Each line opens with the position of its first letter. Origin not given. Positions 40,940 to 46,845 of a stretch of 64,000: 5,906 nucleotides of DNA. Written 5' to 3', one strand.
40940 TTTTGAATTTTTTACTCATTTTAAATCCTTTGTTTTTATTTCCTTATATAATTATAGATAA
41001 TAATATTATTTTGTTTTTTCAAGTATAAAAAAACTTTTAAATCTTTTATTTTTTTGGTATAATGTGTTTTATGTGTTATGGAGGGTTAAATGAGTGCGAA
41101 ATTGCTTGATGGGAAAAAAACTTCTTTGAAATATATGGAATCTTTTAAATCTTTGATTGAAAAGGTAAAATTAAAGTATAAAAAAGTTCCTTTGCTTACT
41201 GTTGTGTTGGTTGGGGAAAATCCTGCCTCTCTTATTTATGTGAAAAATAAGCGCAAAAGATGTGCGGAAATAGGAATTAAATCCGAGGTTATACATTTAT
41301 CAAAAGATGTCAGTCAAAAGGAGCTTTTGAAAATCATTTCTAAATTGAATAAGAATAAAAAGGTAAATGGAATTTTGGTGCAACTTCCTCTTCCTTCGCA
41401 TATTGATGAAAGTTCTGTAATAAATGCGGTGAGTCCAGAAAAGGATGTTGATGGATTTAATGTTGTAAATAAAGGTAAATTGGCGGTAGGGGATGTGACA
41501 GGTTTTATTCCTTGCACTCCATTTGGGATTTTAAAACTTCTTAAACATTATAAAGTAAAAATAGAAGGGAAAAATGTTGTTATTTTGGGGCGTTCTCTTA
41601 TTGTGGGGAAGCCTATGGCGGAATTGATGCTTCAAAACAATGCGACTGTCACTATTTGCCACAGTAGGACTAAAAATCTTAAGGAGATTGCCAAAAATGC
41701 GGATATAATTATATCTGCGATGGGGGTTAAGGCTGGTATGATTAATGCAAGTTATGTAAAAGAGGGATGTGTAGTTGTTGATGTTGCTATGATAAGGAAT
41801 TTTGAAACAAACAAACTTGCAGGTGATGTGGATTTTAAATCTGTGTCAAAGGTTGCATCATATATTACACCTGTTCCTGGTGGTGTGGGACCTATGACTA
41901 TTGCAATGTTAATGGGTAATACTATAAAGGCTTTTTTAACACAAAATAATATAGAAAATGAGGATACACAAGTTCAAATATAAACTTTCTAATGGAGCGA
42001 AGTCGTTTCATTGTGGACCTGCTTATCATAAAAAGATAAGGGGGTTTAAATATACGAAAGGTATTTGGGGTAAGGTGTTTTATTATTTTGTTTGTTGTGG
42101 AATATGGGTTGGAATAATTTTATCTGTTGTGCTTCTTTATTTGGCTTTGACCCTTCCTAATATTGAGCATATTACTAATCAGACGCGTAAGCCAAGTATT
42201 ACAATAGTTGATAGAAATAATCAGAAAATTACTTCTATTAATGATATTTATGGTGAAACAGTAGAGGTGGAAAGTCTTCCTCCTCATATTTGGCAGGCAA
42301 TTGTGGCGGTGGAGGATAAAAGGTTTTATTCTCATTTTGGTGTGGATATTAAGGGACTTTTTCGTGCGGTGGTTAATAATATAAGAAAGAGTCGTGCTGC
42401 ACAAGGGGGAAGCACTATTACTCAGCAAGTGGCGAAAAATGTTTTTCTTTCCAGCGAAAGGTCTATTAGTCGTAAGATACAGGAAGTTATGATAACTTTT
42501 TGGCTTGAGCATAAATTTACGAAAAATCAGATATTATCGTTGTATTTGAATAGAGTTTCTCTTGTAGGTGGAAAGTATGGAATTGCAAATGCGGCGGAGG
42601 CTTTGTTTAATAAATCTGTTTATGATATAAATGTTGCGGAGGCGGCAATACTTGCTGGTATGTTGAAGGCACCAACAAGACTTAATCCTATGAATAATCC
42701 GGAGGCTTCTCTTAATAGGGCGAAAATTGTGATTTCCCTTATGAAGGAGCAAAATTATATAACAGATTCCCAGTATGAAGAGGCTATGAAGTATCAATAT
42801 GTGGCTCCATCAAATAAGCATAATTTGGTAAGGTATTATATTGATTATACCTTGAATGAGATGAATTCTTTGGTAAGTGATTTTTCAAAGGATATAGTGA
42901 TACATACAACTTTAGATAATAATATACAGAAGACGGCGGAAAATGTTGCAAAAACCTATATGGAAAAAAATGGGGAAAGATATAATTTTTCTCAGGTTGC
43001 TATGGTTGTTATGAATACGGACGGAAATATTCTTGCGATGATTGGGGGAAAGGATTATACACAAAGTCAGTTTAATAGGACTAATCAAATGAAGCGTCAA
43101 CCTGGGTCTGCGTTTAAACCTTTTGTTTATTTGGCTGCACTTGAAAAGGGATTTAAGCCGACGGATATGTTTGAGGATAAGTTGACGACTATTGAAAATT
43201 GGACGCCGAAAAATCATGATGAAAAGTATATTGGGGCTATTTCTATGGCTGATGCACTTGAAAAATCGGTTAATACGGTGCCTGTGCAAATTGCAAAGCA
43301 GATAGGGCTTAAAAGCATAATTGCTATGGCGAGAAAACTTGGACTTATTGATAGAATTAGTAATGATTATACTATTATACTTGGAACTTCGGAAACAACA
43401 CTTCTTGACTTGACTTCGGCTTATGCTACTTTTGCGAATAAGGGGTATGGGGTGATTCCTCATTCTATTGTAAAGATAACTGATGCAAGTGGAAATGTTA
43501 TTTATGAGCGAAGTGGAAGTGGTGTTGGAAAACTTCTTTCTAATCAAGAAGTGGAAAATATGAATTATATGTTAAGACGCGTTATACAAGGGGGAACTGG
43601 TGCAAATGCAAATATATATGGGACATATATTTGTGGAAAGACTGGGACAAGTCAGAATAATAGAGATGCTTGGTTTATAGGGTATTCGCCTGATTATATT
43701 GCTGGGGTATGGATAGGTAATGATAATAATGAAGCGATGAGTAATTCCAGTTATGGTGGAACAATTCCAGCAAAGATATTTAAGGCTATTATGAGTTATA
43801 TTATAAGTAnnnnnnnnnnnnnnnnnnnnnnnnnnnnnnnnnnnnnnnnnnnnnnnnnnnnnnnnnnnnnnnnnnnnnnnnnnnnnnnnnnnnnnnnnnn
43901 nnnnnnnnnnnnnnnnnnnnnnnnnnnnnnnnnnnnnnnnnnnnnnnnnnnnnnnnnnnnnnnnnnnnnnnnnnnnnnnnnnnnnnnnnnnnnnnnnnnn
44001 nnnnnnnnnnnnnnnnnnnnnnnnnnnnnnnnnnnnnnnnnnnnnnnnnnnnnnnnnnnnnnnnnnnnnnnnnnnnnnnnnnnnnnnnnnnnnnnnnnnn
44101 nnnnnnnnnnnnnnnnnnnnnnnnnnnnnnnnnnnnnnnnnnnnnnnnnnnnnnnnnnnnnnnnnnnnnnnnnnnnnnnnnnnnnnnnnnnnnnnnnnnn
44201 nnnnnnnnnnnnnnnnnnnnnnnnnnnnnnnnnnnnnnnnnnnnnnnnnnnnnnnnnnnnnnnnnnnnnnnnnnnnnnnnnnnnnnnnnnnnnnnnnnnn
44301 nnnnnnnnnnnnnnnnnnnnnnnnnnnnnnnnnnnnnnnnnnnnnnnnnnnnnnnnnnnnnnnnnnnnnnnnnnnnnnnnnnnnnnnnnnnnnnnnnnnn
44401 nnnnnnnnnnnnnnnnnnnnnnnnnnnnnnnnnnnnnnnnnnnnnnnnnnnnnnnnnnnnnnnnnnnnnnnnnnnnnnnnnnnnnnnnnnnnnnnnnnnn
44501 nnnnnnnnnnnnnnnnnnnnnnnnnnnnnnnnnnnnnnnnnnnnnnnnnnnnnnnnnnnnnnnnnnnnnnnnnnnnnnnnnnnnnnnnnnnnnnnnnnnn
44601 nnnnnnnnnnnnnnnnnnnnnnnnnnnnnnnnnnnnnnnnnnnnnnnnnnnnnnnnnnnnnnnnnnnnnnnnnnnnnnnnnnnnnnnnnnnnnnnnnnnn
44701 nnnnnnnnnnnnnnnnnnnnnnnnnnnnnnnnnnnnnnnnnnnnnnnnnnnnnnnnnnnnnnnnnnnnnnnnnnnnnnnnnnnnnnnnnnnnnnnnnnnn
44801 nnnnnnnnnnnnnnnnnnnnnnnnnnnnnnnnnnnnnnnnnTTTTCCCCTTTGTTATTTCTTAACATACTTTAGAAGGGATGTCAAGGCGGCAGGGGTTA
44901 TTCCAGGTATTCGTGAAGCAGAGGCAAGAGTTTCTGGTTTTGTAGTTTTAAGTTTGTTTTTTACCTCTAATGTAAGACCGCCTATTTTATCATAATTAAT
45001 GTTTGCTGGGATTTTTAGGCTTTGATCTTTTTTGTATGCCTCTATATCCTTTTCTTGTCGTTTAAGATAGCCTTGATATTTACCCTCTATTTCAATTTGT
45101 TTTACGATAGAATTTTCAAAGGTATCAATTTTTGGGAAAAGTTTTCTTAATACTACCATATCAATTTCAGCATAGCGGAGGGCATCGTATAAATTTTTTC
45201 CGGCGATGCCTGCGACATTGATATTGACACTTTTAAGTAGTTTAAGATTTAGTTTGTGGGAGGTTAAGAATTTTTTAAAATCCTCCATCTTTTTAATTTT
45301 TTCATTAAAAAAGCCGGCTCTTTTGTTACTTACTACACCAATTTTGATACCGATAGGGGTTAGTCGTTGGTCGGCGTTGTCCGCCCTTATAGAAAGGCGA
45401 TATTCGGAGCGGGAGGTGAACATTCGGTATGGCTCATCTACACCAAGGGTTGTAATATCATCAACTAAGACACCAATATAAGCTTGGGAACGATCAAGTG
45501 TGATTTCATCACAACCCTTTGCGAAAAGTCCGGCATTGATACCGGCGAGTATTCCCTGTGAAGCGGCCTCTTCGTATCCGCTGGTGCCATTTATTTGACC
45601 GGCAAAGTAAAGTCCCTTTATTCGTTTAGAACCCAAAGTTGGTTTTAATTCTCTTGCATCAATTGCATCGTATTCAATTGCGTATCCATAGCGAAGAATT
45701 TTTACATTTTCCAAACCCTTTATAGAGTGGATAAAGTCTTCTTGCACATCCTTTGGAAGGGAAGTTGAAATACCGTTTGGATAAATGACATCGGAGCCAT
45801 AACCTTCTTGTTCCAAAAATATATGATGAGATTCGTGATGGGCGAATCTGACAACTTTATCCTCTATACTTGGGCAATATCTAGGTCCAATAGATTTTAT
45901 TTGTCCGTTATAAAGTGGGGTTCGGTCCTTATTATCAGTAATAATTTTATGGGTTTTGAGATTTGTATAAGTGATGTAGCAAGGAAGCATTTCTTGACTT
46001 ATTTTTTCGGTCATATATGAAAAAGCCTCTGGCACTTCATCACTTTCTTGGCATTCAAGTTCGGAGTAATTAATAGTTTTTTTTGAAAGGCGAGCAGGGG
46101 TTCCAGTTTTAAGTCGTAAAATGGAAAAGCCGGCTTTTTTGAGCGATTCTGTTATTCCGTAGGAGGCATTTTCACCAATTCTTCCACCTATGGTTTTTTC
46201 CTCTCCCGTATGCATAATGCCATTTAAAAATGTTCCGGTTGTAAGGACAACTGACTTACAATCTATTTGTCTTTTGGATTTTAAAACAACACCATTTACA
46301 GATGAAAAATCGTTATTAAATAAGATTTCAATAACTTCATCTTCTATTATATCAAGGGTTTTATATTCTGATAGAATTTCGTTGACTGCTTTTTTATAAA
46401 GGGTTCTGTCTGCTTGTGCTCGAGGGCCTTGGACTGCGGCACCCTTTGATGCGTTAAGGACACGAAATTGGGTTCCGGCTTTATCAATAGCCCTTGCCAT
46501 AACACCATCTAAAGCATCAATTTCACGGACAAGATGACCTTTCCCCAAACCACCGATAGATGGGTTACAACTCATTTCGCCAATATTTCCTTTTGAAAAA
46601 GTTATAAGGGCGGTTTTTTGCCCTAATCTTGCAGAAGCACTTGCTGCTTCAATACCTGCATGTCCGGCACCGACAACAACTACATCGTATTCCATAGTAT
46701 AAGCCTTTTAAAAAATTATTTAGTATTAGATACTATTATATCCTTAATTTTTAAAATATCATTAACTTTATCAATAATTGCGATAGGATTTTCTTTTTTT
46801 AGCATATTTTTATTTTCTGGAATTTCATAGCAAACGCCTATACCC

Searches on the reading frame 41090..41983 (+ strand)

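Call 21: search_protein_families(library=pfam, proteins=[window:41090-41983:+], max_evalue=0.001)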
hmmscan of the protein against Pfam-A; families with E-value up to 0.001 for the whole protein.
window:41090-41983:+ (297 aa): 3 families
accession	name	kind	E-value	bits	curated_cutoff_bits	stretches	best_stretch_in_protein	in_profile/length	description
PF02882.25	THF_DHG_CYH_C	-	1.6e-62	210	27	1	126-284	3-158/160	Tetrahydrofolate dehydrogenase/cyclohydrolase, NAD(P)-binding domain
PF00763.28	THF_DHG_CYH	-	3e-40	137.5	32.8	1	6-121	1-115/115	Tetrahydrofolate dehydrogenase/cyclohydrolase, catalytic domain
PF01488.26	Shikimate_DH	-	0.00012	22.6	24.3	1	159-241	35-120/138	Shikimate / quinate 5-dehydrogenase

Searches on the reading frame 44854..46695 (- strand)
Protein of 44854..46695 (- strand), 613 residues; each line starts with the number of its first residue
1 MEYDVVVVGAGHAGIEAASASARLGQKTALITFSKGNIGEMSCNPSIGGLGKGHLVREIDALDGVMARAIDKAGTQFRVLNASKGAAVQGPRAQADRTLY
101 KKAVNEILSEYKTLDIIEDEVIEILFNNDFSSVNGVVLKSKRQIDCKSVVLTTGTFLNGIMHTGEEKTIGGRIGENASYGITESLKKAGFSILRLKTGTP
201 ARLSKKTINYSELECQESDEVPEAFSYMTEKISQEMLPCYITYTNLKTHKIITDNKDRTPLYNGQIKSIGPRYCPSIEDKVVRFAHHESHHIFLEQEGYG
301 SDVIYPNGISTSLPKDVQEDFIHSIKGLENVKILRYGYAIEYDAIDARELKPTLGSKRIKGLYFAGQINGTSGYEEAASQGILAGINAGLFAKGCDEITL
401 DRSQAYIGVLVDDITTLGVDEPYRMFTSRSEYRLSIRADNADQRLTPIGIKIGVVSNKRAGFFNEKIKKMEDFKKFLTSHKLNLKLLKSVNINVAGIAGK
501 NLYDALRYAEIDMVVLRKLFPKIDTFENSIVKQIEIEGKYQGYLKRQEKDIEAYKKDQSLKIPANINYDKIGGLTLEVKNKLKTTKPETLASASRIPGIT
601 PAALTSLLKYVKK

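Call 21: search_protein_families(library=pfam, proteins=[window:44854-46695:-], max_evalue=0.001)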
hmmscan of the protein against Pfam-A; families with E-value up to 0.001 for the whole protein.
window:44854-46695:- (613 aa): 8 families
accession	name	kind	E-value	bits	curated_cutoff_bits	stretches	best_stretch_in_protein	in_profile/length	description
PF01134.28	GIDA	-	2.5e-161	537.6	22.1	1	4-394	1-389/391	Glucose inhibited division protein A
PF13932.14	SAM_GIDA_C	-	2.2e-22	79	27.1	1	552-608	1-57/57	tRNA modifying enzyme MnmG/GidA C-terminal helical bundle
PF21680.2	GIDA_C_1st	-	4.8e-14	53.3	24.7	1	459-548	3-96/96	tRNA modifying enzyme MnmG/GidA C-terminal helical domain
PF07992.20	Pyr_redox_2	-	1e-08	35.4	26.1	1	3-167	1-122/291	Pyridine nucleotide-disulphide oxidoreductase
PF12831.13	FAD_oxidored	-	8.9e-08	32.3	27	1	4-143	1-134/416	FAD dependent oxidoreductase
PF03486.20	HI0933_like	-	2.3e-05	24.4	50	0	4-32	2-30/244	HI0933-like protein Rossmann domain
PF00890.30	FAD_binding_2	-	0.00032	20.4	20.4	1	4-32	1-29/414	FAD binding domain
PF00070.33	Pyr_redox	-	0.00052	20.9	22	0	5-34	2-31/82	Pyridine nucleotide-disulphide oxidoreductase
